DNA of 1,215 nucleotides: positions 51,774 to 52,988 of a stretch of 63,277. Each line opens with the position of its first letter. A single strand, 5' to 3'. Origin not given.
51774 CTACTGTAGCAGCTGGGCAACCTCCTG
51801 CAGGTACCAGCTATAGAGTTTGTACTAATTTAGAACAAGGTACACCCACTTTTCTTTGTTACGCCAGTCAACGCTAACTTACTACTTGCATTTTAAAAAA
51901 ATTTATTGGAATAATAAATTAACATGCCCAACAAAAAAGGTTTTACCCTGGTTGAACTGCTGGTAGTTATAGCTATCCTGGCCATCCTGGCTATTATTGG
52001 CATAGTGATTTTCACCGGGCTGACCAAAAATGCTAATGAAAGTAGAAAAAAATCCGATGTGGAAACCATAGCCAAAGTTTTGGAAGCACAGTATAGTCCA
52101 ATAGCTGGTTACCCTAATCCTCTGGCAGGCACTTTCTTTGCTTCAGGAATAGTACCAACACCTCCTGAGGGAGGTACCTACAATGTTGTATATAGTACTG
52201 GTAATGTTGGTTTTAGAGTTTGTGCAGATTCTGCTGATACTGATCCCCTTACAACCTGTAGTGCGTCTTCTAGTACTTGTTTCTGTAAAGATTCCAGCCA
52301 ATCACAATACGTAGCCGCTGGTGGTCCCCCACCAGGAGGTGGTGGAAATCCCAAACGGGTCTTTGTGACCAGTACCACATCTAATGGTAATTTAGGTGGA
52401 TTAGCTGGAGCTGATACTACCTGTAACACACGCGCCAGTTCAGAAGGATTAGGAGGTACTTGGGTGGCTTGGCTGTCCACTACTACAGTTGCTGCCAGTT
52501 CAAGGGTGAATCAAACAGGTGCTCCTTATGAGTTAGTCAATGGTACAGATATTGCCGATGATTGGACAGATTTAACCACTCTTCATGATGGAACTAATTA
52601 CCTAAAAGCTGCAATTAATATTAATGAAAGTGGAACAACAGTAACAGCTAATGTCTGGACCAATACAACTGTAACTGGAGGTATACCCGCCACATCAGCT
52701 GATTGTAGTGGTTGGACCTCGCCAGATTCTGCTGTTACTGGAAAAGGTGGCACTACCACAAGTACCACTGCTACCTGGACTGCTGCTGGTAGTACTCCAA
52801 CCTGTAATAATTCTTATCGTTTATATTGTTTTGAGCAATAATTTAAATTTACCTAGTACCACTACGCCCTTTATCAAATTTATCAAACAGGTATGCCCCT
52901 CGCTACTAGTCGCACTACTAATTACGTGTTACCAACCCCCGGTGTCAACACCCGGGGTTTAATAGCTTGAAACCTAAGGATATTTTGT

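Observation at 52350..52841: Type IV pilin fused to an endostatin/DUF1554-like C-terminal domain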

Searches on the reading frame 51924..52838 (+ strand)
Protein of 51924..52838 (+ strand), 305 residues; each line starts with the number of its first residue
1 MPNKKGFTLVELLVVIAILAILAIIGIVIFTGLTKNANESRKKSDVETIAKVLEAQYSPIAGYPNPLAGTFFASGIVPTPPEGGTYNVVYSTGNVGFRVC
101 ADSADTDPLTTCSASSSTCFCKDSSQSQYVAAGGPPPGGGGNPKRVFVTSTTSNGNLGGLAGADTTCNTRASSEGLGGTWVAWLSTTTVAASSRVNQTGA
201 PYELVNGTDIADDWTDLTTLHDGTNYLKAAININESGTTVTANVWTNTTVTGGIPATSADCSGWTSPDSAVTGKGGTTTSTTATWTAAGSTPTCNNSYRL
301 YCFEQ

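Call 3: search_protein_families(library=pfam, proteins=[window:51924-52838:+], max_evalue=10)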
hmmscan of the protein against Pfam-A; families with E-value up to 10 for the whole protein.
window:51924-52838:+ (305 aa): 6 families
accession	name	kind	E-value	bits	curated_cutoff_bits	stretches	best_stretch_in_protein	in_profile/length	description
PF07963.17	N_methyl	-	3.5e-09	36.3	21.2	1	1-25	1-25/27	Prokaryotic N-terminal methylation motif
PF06482.17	Endostatin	-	6.8e-08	32.8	29.4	1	151-304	8-166/170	Collagenase NC10 and Endostatin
PF07588.17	DUF1554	-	1.3e-05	25.5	27.5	1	151-280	2-135/136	Protein of unknown function (DUF1554)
PF14221.11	DUF4330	-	0.056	14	27.6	1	8-55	15-64/167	Domain of unknown function (DUF4330)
PF23828.1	DUF7198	-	0.35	10.7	27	1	13-55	3-45/236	Family of unknown function (DUF7198)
PF25184.1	YxzE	-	5.6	8.5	40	0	15-104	6-35/65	YxzE-like putative bacteriocin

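Call 4: search_protein_families(library=ncbifam, proteins=[window:51924-52838:+], max_evalue=10)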
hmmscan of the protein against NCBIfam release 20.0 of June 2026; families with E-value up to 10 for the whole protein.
window:51924-52838:+ (305 aa): 21 families
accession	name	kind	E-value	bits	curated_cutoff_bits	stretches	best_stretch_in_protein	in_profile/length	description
TIGR02532.1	IV_pilin_GFxxxE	domain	5.1e-08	32.4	16.3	1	4-26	1-23/24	prepilin-type N-terminal cleavage/methylation domain-containing protein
NF041775.1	typeIV_PilA_Myxo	equivalog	7e-08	32.7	400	1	2-175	8-178/214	type IV pilin protein PilA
TIGR01710.1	typeII_sec_gspG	equivalog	8.5e-07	29.1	88.85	1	5-69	1-65/134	type II secretion system major pseudopilin GspG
NF041013.1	T4P_ComGE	equivalog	1.9e-06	27.8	49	1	3-50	2-49/83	competence type IV pilus minor pilin ComGE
NF007862.0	PRK10574.1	equivalog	2.6e-06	27.6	138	1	2-35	2-35/145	prepilin peptidase-dependent pilin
NF040999.1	pilin_ComGC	equivalog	7.1e-06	26.1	75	1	4-57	1-50/84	competence type IV pilus major pilin ComGC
NF047482.1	OM_LenAB_fam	equivalog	4.4e-05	22.9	300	1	152-305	69-230/230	endostatin-like outer membrane protein, LenA/LenB family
TIGR01708.2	typeII_sec_gspH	equivalog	0.00013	22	80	1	5-53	2-47/169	type II secretion system minor pseudopilin GspH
TIGR01711.1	gspJ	equivalog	0.00032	20.6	64.85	1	5-44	1-40/192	type II secretion system minor pseudopilin GspJ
NF007800.0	PRK10506.1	equivalog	0.00041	20.2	158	1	2-29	6-33/163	prepilin peptidase-dependent protein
NF040982.1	ComGD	equivalog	0.0013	19.2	70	1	4-42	1-39/139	competence type IV pilus minor pilin ComGD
TIGR02599.1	TIGR02599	subfamily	0.0024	17.2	256.5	1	6-41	1-36/361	Verru_Chthon cassette protein C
TIGR02596.1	TIGR02596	subfamily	0.0042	17.2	70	1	7-29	1-23/196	Verru_Chthon cassette protein D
TIGR01707.1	gspI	equivalog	0.0053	17.2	44.35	1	6-43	1-38/101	type II secretion system minor pseudopilin GspI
NF041002.1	pilin_ComGF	equivalog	0.0056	16.9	80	1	4-44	1-41/139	competence type IV pilus minor pilin ComGF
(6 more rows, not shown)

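Call 7: find_homologous_proteins(query=window:51924-52838:+)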
Query window:51924-52838:+ (305 aa): 571 proteins with E <= 0.001 among 8000 candidates; the best 120 are listed.
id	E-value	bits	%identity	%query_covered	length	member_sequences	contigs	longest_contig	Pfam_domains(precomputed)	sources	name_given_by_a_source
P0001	2.0e-196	669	100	100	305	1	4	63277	PF07963.18,PF07588.18,PF06482.18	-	-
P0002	2.9e-80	288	51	99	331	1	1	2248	PF07963.18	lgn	-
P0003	8.3e-69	250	44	99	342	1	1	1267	PF07963.18,PF07588.18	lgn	-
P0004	5.1e-47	179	44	53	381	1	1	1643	PF07588.18,PF06482.18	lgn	-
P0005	1.1e-45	174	49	53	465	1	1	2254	PF07963.18,PF07588.18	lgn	-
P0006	7.7e-41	158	38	98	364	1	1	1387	PF07963.18,PF07588.18,PF06482.18,PF08334.17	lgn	-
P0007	1.2e-40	158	36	100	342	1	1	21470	PF07963.18,PF07588.18,PF06482.18,PF08334.17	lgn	-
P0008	1.5e-40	157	44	53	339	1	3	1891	PF07963.18,PF07588.18,PF06482.18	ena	-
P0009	1.7e-39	154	46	53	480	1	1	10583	PF07963.18,PF07588.18,PF06482.18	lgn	-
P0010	2.2e-39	153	45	53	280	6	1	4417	PF07588.18,PF06482.18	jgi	jgi:hypothetical protein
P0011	2.5e-39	153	43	53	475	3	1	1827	PF07588.18,PF06482.18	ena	-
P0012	3.8e-39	153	36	99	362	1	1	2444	PF07963.18,PF07588.18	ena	-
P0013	2.2e-38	150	36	52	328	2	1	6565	PF07963.18,PF07588.18,PF06482.18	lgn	-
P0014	1.0e-37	148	59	30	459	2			PF07963.18,PF07588.18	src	-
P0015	1.6e-37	147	37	99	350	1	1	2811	PF07963.18,PF07588.18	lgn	-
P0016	2.0e-37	147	41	53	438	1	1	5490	PF07588.18,PF06482.18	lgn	-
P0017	3.5e-37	146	42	53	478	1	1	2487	PF07588.18,PF06482.18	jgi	jgi:hypothetical protein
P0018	2.0e-36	144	41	64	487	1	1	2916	PF07963.18,PF07588.18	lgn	-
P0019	5.7e-36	142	47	53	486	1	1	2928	PF07963.18,PF07588.18,PF06482.18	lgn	-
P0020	5.8e-36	142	38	69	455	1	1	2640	PF07588.18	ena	-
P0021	2.2e-35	140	43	53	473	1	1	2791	PF07963.18,PF07588.18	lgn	-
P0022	1.7e-34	137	46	53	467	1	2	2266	PF07963.18,PF07588.18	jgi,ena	-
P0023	2.9e-34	137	40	52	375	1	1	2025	PF04885.20,PF07588.18,PF06482.18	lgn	-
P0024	4.2e-34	136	34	99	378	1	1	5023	PF07963.18,PF07588.18,PF06482.18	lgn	-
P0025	6.7e-34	135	50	53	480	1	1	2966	PF13385.14,PF07588.18,PF06482.18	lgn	-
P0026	8.1e-34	135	44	53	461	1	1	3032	PF07963.18,PF07588.18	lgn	-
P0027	2.9e-33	133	35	98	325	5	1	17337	PF07963.18,PF07588.18,PF06482.18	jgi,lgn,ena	-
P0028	6.8e-33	132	49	53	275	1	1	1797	PF07588.18,PF06482.18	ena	-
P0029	1.2e-32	131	49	56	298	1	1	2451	PF00404.25,PF07588.18,PF06482.18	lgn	-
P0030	2.4e-32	130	56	41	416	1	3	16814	PF07963.18,PF13385.14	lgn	-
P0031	2.8e-32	130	44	56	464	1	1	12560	PF07963.18,PF07588.18,PF06482.18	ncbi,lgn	-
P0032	5.9e-32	129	52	54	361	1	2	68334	PF07588.18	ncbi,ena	-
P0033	9.6e-32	128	52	53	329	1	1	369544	PF07588.18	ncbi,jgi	jgi:hypothetical protein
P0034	1.1e-31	128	50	45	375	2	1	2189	PF07963.18,PF07953.21,PF13385.14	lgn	-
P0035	1.3e-31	128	32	99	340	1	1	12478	PF07963.18,PF07588.18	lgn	-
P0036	2.0e-31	127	50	53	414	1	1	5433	PF07588.18,PF06482.18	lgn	-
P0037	3.0e-31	127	38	78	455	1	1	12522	PF00404.25,PF07588.18,PF06482.18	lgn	-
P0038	4.7e-31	126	40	53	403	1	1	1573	PF07588.18,PF06482.18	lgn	-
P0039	1.4e-30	125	34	98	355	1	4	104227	PF07963.18,PF07588.18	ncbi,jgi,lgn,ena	-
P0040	4.9e-30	123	47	53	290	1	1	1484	PF00404.25,PF07588.18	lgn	-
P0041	6.4e-30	122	46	53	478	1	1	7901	PF07588.18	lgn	-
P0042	7.5e-30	122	41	52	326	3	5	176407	PF07588.18,PF06482.18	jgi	jgi:hypothetical protein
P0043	8.2e-30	122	43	53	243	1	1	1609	PF07588.18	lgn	-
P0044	1.1e-29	122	46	53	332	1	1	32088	PF07588.18,PF06482.18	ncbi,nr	ncbi:MAG: DUF1554 domain-containing protein [Candidatus Levybacteria bacterium]|nr:DUF1554 domain-co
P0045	1.3e-29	121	33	79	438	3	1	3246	PF07588.18,PF06482.18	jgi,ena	-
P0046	1.8e-29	121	33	99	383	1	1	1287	PF00090.26,PF07963.18,PF07588.18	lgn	-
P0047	1.9e-29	121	44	53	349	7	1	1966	PF07963.18,PF07588.18,PF06482.18,PF08334.17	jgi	-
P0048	2.0e-29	121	46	59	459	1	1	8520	PF00404.25,PF00963.25,PF07588.18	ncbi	-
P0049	2.8e-29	120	45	53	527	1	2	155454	PF07588.18,PF06482.18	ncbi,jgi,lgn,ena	-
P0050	4.8e-29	120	47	54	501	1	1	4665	PF00404.25,PF07588.18,PF06482.18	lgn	-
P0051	5.1e-29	119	35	99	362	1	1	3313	PF07963.18,PF07588.18,PF08334.17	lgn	-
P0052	5.4e-29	119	47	56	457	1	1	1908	PF00404.25,PF07588.18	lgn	-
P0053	8.0e-29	119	54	53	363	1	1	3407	PF07588.18,PF06482.18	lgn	-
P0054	1.3e-28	118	44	53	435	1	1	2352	PF02018.24,PF07588.18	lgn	-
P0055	1.7e-28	118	48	54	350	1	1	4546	PF07588.18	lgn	-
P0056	1.8e-28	118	47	53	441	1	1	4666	PF00404.25,PF07588.18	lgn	-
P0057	5.4e-28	116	47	53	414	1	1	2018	PF07588.18,PF06482.18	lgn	-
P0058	7.3e-28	116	30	99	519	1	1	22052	PF07963.18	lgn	-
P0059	8.2e-28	115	37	54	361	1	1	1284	PF07588.18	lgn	-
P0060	1.3e-27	115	46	53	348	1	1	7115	PF07588.18,PF06482.18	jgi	jgi:hypothetical protein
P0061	1.5e-27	115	48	53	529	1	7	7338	PF07588.18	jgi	jgi:hypothetical protein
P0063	3.8e-27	113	46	54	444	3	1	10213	PF24517.3,PF07588.18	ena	-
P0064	4.4e-27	113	45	53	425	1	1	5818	PF07588.18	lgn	-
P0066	5.6e-27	113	42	54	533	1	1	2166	PF07588.18,PF00041.28,PF06482.18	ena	-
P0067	6.0e-27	113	44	55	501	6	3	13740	PF07588.18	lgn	-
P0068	6.2e-27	113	47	53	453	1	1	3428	PF13385.14,PF07588.18,PF06482.18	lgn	-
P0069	7.0e-27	112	47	53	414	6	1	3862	PF07588.18,PF06482.18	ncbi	-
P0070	7.3e-27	112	44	53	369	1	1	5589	PF07588.18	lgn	-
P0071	8.1e-27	112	42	56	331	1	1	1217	PF07588.18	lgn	-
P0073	1.1e-26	112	46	53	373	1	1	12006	PF07588.18,PF05345.19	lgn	-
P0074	1.4e-26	111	43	53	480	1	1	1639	PF07588.18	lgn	-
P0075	1.5e-26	111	49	52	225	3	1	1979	PF07588.18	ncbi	-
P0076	1.8e-26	111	44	56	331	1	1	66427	PF07588.18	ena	-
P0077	2.0e-26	111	46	53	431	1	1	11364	PF00404.25,PF07588.18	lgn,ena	-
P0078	2.1e-26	111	45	53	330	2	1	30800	PF07588.18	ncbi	-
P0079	2.1e-26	111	48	42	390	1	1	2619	PF07963.18,PF00041.28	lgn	-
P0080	2.5e-26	111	48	53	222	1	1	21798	PF07588.18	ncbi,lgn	-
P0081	4.4e-26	110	40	62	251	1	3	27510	PF07588.18,PF06482.18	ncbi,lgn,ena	-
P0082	6.3e-26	109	43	53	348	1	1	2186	PF07588.18,PF06482.18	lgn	-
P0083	6.9e-26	109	44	53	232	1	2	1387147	PF07588.18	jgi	jgi:hypothetical protein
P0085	9.7e-26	109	40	53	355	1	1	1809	PF07588.18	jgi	jgi:hypothetical protein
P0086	1.0e-25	109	46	53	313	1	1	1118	PF00404.25,PF06482.18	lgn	-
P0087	1.8e-25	108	46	53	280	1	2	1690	PF18895.6,PF07588.18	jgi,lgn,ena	-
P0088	2.1e-25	108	44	57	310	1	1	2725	PF07588.18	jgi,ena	-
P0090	2.6e-25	107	45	53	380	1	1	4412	PF04151.22,PF07588.18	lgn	-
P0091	2.7e-25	107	47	54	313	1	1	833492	PF07588.18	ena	-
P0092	3.1e-25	107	46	53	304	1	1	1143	PF07588.18,PF06482.18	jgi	jgi:hypothetical protein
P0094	3.7e-25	107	43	53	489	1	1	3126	PF07963.18,PF07588.18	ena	-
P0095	3.8e-25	107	44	44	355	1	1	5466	PF07963.18,PF13385.14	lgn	-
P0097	4.5e-25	106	44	53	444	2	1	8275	PF00404.25,PF07588.18,PF06482.18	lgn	-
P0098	5.2e-25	106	35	100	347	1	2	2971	PF07963.18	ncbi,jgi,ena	-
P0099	6.2e-25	106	34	98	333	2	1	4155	PF07963.18,PF22434.2,PF07588.18,PF08334.17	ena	-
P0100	6.5e-25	106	46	53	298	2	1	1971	PF07588.18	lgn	-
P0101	7.4e-25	106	44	52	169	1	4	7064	PF07588.18,PF06482.18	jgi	jgi:Protein of unknown function (DUF1554)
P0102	8.9e-25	106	46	53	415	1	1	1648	PF00200.29,PF07588.18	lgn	-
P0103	9.0e-25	106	47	57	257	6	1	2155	PF07588.18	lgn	-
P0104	1.1e-24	105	48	53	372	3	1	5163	PF07588.18,PF06482.18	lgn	-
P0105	1.2e-24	105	39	62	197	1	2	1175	PF07588.18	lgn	-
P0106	1.2e-24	105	43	66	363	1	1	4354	PF07588.18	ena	-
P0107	1.2e-24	105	40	53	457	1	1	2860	PF07588.18,PF06482.18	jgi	jgi:hypothetical protein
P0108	1.4e-24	105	43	53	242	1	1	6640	PF07588.18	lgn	-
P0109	1.7e-24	105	45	53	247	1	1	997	PF07588.18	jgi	jgi:hypothetical protein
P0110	2.1e-24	104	46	53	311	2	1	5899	PF07588.18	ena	-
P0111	2.6e-24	104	43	54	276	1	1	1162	PF07588.18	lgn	-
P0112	3.3e-24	104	43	53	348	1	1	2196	PF07588.18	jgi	-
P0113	3.5e-24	104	46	53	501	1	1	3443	PF13948.12,PF07588.18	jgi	jgi:cysteine-rich repeat protein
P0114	4.3e-24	103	46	42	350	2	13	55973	PF07963.18,PF13385.14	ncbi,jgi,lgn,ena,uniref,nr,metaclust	ncbi:hypothetical protein A3B45_01745 [Candidatus Daviesbacteria bacterium RIFCSPLOWO2_01_FULL_39_12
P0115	4.6e-24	103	45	53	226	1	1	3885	PF07588.18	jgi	jgi:hypothetical protein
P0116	4.6e-24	103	38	74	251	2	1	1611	PF13948.12,PF07588.18,PF06482.18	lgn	-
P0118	5.6e-24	103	46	53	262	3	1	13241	PF07588.18,PF06482.18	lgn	-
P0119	6.8e-24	103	43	53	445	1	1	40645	PF00404.25,PF07588.18,PF06482.18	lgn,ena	-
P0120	7.1e-24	103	42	59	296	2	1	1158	PF07588.18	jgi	jgi:hypothetical protein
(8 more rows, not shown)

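Call 22: find_related_loci(query=A2, collection=genome_contigs, flank=6000)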
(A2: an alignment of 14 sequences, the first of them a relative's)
Query A2 (305 aa) in genome_contigs; peptide patterns used: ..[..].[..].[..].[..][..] (x = any residue, [..] = any of these).
600 stretches matched a pattern (row limit reached: there are more); 119 encode a relative of the query (tblastn E <= 1e-3); the best 80 are kept; 80 distinct loci.
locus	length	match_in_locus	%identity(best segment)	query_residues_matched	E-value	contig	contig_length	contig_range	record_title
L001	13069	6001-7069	43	1-129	1e-20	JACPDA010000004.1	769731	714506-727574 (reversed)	MAG: Candidatus Daviesbacteria bacterium isolate NC_groundwater_297_Ag_B-0.1um_41_14 S7_GD2017_3_B1_scaffold_1, whole ge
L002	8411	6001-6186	45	3-64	2e-12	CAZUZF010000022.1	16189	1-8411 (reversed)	MAG TPA_asm: uncultured Gammaproteobacteria bacterium isolate binchicken_co38_1268 genome assembly, contig: NODE_7580_le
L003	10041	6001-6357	34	1-104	3e-12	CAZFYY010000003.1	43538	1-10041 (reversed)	MAG TPA_asm: uncultured Gammaproteobacteria bacterium isolate SRP296810_co1_333 genome assembly, contig: NODE_701_length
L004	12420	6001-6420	36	5-125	3e-12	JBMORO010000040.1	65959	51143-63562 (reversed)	MAG: Patescibacteria group bacterium isolate Betzabe_MAG182 MAG182_40, whole genome shotgun sequence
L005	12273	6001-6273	38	5-94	3e-11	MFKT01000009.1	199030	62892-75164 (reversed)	MAG: Candidatus Kaiserbacteria bacterium RIFCSPHIGHO2_01_FULL_53_29 rifcsphigho2_01_scaffold_163, whole genome shotgun s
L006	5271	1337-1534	41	1-66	6e-11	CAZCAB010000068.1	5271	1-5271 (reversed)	MAG TPA_asm: uncultured Gammaproteobacteria bacterium isolate SRP167671_co2_16 genome assembly, contig: NODE_17853_lengt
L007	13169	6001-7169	32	3-122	1e-10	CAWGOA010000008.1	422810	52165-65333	MAG: uncultured Actinomycetota bacterium isolate MFD01213.bin.2.129 genome assembly, contig: contig_7177, whole genome s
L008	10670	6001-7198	44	1-74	1e-10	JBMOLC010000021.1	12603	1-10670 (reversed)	MAG: Patescibacteria group bacterium isolate Betzabe_MAG014 MAG014_21, whole genome shotgun sequence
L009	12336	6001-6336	33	3-119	2e-9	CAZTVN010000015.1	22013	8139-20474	MAG TPA_asm: uncultured Candidatus Peribacteria bacterium isolate binchicken_co213_143 genome assembly, contig: NODE_395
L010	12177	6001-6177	46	6-64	5e-9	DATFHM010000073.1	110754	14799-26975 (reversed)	MAG TPA_asm: Nocardioides sp. isolate SMAG_U8689 k141_376259, whole genome shotgun sequence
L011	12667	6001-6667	48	4-55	5e-9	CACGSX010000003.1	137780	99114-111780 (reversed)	uncultured Pelagibacteraceae bacterium isolate AG-910-K02 genome assembly, contig: AG-910-K02_NODE_3, whole genome shotg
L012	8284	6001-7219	43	5-69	2e-9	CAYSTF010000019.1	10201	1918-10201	MAG TPA_asm: uncultured Gammaproteobacteria bacterium isolate SRP263991_co3_231 genome assembly, contig: NODE_9028_lengt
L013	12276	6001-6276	35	4-93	2e-8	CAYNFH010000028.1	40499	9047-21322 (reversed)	MAG TPA_asm: uncultured Chthonomonadaceae bacterium isolate SRP272529_co1_250 genome assembly, contig: NODE_1313_length_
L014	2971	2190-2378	40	3-65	2e-8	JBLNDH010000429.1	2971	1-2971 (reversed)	MAG: Bacillota bacterium isolate MAG104 PRJNA950955_bin13_renamed_428, whole genome shotgun sequence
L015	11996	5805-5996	39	4-67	3e-8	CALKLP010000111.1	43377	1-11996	MAG: uncultured Verrucomicrobiales bacterium isolate B3_Bin_MAXBIN__030_sub_1 genome assembly, contig: c_000001339137, w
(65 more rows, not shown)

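Call 25: find_encoding_contigs(protein=P0039, flank=10000, max_places=2)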
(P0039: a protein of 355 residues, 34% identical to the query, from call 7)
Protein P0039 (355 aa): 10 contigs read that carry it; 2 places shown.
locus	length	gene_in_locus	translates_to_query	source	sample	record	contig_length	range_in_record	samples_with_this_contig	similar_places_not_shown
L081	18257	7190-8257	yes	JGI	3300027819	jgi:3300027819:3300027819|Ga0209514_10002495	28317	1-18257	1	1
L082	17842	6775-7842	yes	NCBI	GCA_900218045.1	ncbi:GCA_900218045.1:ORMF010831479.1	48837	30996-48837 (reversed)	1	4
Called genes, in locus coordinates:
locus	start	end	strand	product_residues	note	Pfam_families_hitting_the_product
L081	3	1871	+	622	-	?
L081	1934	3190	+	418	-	PF13173:AAA_14, PF13635:DUF4143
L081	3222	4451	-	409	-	PF13173:AAA_14, PF13635:DUF4143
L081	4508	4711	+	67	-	-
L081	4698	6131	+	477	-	-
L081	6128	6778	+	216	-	-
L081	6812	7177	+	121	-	PF05635:23S_rRNA_IVP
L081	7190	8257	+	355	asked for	PF07963:N_methyl (weak), PF07588:DUF1554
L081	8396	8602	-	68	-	-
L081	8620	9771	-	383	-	PF01637:ATPase_2 (weak), PF25199:nSTAND_NTPase5 (weak), PF13173:AAA_14, PF13401:AAA_22 (faint), PF13635:DUF4143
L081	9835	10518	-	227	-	PF01255:Prenyltransf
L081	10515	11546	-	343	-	PF00348:polyprenyl_synt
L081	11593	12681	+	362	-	PF00155:Aminotran_1_2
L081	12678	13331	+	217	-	PF03141:Methyltransf_29 (weak), PF02353:CMAS (weak), PF13489:Methyltransf_23, PF01209:Ubie_methyltran, PF13847:Methyltransf_31, PF08241:Methyltransf_11, PF08242:Methyltransf_12, PF13649:Methyltransf_25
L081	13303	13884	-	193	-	PF00293:NUDIX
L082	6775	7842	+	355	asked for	PF07963:N_methyl (weak), PF07588:DUF1554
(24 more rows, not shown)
